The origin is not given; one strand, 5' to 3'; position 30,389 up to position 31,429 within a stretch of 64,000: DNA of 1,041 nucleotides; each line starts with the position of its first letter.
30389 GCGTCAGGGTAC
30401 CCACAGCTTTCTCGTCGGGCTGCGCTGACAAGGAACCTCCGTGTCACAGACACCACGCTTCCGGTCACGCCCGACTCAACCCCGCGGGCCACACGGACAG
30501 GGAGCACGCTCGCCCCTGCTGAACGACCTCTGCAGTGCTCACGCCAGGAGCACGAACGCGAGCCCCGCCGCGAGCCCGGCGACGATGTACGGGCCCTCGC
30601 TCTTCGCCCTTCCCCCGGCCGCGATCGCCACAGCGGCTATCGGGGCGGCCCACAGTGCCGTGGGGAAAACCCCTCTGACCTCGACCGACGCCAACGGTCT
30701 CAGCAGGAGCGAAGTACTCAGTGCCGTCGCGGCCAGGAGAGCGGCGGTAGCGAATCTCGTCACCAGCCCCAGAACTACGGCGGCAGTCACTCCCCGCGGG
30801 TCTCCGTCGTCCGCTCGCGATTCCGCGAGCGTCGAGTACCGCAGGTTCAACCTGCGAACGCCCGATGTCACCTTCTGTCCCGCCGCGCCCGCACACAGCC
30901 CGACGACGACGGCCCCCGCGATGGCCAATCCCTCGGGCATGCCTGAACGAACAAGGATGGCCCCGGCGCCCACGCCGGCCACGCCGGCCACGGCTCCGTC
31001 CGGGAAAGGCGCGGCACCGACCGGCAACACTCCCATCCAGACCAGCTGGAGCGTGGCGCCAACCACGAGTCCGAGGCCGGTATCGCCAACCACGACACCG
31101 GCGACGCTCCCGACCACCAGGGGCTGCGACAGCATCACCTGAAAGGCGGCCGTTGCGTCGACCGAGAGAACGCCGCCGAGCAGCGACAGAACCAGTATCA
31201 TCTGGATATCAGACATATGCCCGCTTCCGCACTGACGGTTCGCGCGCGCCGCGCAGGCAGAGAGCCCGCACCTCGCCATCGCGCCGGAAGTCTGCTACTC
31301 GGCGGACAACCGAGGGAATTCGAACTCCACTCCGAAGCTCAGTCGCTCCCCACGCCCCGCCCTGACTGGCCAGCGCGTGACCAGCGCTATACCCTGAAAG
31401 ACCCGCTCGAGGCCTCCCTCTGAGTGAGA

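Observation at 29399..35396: Complete mannose-family PTS embedded in the rpoN-hpf-hprK regulatory cluster, with a GH57 glucanotransferase inserted between IIB and IIC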

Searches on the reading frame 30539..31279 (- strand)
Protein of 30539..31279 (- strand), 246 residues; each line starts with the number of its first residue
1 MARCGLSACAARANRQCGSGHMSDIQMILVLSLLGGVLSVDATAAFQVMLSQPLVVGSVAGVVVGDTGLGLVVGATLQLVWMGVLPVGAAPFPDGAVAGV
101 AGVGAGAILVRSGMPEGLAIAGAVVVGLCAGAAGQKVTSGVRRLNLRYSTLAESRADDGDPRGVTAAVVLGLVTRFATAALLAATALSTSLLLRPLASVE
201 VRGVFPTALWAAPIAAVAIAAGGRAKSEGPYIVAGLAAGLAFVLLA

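Call 4: search_protein_families(library=pfam, proteins=[window:30539-31279:-])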
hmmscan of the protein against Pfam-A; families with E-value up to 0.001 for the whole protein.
window:30539-31279:- (246 aa): 1 family
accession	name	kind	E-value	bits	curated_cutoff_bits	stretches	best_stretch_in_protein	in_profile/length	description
PF03609.19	EII-Sor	-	8.7e-20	71.6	26.3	1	26-186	3-155/233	PTS system sorbose-specific iic component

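Call 5: search_protein_families(library=ncbifam, proteins=[window:30539-31279:-])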
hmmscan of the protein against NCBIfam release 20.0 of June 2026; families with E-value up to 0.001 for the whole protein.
window:30539-31279:- (246 aa): 4 families
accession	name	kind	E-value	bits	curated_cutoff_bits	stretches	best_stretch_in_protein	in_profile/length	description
NF011647.0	PRK15065.1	subfamily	1.5e-15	57.1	278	1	22-192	3-167/267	mannose/fructose/sorbose family PTS transporter subunit IIC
TIGR00822.1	EII-Sor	subfamily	3.3e-13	49.5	339.85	1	22-190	3-164/267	mannose/fructose/sorbose PTS transporter subunit IIC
NF040757.1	AgaW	equivalog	6.4e-13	48.7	300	1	33-184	3-146/249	PTS N-acetylgalactosamine transporter subunit IIC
NF007289.1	PRK09757.1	equivalog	2e-05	24.3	300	1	30-103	8-80/241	PTS galactosamine transporter subunit IIC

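Call 34: search_solved_structures(query=window:30539-31216:-, max_evalue=1, show_alignments=2)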
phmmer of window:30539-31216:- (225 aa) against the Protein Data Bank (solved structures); distinct sequences matched with E-value up to 1: 8.
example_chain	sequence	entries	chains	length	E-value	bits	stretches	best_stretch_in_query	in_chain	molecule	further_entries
7dyr_Y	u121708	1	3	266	4.3e-10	42.9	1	7-171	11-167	PTS system mannose-specific EIIC component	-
6k1h_Y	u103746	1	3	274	6.3e-10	42.3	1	7-172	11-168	PTS system mannose-specific EIIC component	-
9wjr_Y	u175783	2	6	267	5.2e-08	36.1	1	6-166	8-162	Mannose/fructose/sorbose family PTS transporter subunit IIC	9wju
8hfs_Y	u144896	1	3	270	1.7e-06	31.1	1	6-166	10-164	Mannose-specific PTS system, IIC component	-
7vlx_Y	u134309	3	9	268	2.5e-05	27.3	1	6-174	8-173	Mannose/fructose/sorbose family PTS transporter subunit IIC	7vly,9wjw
7xno_Y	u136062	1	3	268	0.0001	25.3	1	4-161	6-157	Mannose permease IIC component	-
7xtg_D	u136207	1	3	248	0.00012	25.1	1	4-160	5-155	Mannose permease IIC component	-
4yuu_O1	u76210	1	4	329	0.66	12.9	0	105-179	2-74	PHOTOSYSTEM II MANGANESE-STABILIZING POLYPEPTIDE, PSBO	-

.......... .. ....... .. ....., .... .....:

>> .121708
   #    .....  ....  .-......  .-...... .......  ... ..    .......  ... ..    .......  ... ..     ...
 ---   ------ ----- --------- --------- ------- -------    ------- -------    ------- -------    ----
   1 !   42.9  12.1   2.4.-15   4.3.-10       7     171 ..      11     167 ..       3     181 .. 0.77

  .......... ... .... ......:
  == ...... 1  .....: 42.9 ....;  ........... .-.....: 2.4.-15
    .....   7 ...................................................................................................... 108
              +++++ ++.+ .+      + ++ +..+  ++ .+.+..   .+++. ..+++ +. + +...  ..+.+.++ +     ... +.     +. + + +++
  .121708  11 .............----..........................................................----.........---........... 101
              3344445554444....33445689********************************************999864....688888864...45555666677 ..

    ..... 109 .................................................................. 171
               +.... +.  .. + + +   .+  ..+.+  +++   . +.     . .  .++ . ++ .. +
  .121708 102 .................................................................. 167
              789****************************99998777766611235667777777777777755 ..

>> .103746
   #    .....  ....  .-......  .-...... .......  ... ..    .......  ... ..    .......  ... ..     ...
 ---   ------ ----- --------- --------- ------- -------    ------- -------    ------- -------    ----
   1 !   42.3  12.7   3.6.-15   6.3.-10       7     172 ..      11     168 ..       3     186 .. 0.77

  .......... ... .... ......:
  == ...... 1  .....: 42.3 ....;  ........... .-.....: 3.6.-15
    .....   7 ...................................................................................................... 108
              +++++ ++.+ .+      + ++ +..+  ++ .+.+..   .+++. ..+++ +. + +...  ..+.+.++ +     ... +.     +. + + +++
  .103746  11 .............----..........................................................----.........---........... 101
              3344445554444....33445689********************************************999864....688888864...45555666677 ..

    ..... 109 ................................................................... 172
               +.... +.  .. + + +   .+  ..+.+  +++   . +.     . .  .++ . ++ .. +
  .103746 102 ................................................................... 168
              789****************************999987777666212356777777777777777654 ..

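Call 54: search_solved_structures(query=A2, max_evalue=0.01, show_alignments=1)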
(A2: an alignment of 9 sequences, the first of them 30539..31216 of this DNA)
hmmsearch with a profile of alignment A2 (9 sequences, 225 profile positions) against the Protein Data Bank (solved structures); distinct sequences matched with E-value up to 0.01: 7.
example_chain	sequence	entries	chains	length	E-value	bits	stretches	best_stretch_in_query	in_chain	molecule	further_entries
6k1h_Y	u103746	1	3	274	8.3e-17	64.8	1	9-203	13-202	PTS system mannose-specific EIIC component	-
7dyr_Y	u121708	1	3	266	1e-16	64.5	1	9-203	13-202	PTS system mannose-specific EIIC component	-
7vlx_Y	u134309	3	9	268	2.7e-13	53.3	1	7-221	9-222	Mannose/fructose/sorbose family PTS transporter subunit IIC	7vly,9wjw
7xtg_D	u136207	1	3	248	3.5e-12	49.7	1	10-219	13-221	Mannose permease IIC component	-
7xno_Y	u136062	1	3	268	4.9e-12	49.2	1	10-219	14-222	Mannose permease IIC component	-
8hfs_Y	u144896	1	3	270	9.6e-12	48.3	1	7-217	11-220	Mannose-specific PTS system, IIC component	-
9wjr_Y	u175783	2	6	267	2.1e-09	40.6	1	6-207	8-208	Mannose/fructose/sorbose family PTS transporter subunit IIC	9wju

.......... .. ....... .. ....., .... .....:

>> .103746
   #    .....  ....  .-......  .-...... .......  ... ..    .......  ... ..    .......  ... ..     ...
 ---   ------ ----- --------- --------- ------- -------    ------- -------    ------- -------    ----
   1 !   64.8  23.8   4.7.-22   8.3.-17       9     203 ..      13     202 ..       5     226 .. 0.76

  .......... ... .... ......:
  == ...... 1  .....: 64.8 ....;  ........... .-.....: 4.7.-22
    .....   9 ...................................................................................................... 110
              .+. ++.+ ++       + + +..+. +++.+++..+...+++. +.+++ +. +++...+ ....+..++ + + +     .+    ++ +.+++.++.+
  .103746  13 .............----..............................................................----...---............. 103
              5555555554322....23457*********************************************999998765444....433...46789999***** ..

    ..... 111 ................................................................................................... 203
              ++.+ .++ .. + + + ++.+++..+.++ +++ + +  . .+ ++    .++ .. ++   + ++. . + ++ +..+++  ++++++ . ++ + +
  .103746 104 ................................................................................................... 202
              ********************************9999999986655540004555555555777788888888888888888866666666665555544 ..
